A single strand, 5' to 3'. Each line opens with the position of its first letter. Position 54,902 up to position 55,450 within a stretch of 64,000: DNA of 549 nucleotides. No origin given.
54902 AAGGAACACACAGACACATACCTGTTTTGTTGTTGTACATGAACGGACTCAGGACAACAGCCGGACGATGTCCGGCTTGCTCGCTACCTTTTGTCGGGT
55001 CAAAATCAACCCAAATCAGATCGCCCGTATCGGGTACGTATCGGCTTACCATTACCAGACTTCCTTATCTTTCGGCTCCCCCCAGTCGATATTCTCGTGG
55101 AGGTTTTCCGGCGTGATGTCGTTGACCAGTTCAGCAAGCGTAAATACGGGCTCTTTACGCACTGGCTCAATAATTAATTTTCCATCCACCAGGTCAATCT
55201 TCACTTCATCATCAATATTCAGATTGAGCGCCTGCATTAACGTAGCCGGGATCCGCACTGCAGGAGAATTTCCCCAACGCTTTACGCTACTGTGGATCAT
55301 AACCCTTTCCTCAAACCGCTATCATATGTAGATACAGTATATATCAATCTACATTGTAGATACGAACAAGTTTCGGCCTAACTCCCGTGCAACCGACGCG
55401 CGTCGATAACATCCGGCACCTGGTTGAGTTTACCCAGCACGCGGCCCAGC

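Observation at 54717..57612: relA–mazE–mazF–mazG module with an autoregulatory palindrome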

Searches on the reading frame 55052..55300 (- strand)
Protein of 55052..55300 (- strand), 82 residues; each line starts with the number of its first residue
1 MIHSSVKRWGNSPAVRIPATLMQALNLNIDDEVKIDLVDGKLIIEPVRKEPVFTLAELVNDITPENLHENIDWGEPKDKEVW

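Call 4: search_protein_families(library=pfam, proteins=[window:55052-55300:-])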
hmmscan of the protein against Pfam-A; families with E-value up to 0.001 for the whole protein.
window:55052-55300:- (82 aa): 1 family
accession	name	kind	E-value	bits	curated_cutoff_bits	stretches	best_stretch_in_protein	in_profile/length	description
PF04014.23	MazE_antitoxin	-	3.5e-14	52.9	24.7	1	6-51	1-47/48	Antidote-toxin recognition MazE, bacterial antitoxin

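Call 10: search_solved_structures(query=window:55052-55300:-, show_alignments=1)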
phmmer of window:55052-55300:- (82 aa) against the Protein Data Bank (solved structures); distinct sequences matched with E-value up to 0.001: 4.
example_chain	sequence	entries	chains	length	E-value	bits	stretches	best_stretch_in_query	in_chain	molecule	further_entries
1mvf_D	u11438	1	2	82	4.8e-52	176.8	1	1-82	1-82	PemI-like protein 1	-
1ub4_C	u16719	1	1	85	5.5e-52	176.6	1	1-82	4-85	MazE protein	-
2mrn_A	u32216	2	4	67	1.2e-26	95.8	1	2-50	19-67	Antitoxin MazE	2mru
7d2n_E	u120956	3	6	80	4.3e-16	62.2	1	4-82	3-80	AbrB/MazE/SpoVT family DNA-binding domain-containing protein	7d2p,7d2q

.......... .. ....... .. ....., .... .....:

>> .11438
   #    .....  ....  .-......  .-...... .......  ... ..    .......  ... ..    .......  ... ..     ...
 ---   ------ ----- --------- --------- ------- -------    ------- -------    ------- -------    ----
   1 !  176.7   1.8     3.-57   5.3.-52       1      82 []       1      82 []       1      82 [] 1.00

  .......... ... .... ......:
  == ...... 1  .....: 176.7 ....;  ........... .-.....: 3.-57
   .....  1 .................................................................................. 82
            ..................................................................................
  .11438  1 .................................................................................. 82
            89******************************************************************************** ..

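Call 46: search_dna_similar(query=window:55055-55300:-, collection=plasmids, mode=protein, rows=spread, max_rows=30)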
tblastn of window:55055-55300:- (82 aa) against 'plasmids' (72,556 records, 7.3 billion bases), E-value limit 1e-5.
Records with a match: 598; places in all: 608; records where one place covers at least 80% of the query: 578.
Best place of each record, by identity: >=99% 1; <60% 597.
By first word of the organism name: Klebsiella 97; Enterococcus 67; Escherichia 62; Piscirickettsia 47; Leptospira 44; Providencia 30; Proteus 29; Vibrio 21; Acetobacter 19; Citrobacter 14; and 58 more.
By predicted mobility (MOB-suite, as given by PLSDB): conjugative 261; non-mobilizable 202; mobilizable 135.
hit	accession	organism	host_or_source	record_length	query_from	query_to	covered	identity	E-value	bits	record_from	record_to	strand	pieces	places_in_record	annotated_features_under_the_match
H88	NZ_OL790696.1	Escherichia coli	-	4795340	1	82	100%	100.0%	1e-46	164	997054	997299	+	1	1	none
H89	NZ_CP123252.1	Providencia rettgeri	chicken,individual chicken feces,feces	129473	1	81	99%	45.7%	1e-16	79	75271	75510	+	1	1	AbrB/MazE/SpoVT family DNA-binding domain-containing protein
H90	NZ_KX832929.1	Providencia rettgeri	Homo sapiens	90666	1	81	99%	45.7%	2e-16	79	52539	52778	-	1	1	AbrB/MazE/SpoVT family DNA-binding domain-containing protein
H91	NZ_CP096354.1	Providencia sp. PROV073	Clinical or host-associated ...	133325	1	81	99%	45.7%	2e-16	79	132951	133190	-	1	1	AbrB/MazE/SpoVT family DNA-binding domain-containing protein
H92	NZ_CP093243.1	Moellerella wisconsensis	whole organism,Food: Red deer meat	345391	1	81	99%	45.7%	2e-16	79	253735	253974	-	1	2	AbrB/MazE/SpoVT family DNA-binding domain-containing protein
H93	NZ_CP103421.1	Klebsiella variicola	banana,Cell culture,banana with sheath ...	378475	1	81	99%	44.4%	7e-16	77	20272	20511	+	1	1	AbrB/MazE/SpoVT family DNA-binding domain-containing protein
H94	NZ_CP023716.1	Zymomonas mobilis subsp. mobilis ZM4 = ATCC 31821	-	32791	1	82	100%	42.7%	5e-14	72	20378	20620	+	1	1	AbrB/MazE/SpoVT family DNA-binding domain-containing protein | mazF: endoribonuclease MazF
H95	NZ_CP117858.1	Komagataeibacter oboediens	Cell culture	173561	6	82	94%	44.2%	4e-13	69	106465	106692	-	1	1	AbrB/MazE/SpoVT family DNA-binding domain-containing protein | mazF: endoribonuclease MazF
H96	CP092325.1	Salmonella enterica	-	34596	1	81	99%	40.7%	3e-14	72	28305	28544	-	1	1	record has no annotation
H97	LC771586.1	Escherichia coli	isolate,human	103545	1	81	99%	40.7%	3e-14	72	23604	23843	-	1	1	mazE: type II toxin-antitoxin system antitoxin MazE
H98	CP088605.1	Escherichia coli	Homo sapiens,blood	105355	5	81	94%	42.9%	4e-15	75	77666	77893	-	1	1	AbrB/MazE/SpoVT family DNA-binding domain-containing protein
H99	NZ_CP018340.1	Klebsiella pneumoniae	Homo sapiens,wound swab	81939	1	81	99%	39.5%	2e-15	76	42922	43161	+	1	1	AbrB/MazE/SpoVT family DNA-binding domain-containing protein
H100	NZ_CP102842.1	Klebsiella pneumoniae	Homo sapiens,vaginal secretion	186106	1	81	99%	39.5%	2e-15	76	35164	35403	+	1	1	AbrB/MazE/SpoVT family DNA-binding domain-containing protein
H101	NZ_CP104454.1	Raoultella ornithinolytica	whole organism,wastewater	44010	1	79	96%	40.5%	6e-14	72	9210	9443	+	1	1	AbrB/MazE/SpoVT family DNA-binding domain-containing protein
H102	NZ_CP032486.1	Neokomagataea tanensis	Cell culture,Plant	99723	1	82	100%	37.8%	2e-13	70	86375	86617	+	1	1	AbrB/MazE/SpoVT family DNA-binding domain-containing protein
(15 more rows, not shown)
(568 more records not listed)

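Call 50: search_protein_families(library=ncbifam, proteins=[window:55052-55300:-])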
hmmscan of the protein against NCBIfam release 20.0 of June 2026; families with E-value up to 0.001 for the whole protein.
window:55052-55300:- (82 aa): 3 families
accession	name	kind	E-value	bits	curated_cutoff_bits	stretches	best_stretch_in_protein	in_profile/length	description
NF007312.0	PRK09798.1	equivalog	6.9e-59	196.2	113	1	1-82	1-82/82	type II toxin-antitoxin system antitoxin MazE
NF052488.1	TAtMazEAgrob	equivalog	1.3e-08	34.9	130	1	3-60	4-62/87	type II toxin-antitoxin system antitoxin MazE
NF008463.0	PRK11347.1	equivalog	1.6e-08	34.6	101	1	5-82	4-83/83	antitoxin ChpS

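Call 55: search_protein_families(library=padloc, proteins=[window:55052-55300:-])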
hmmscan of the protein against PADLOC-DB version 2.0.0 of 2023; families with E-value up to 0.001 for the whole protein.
window:55052-55300:- (82 aa): 0 families
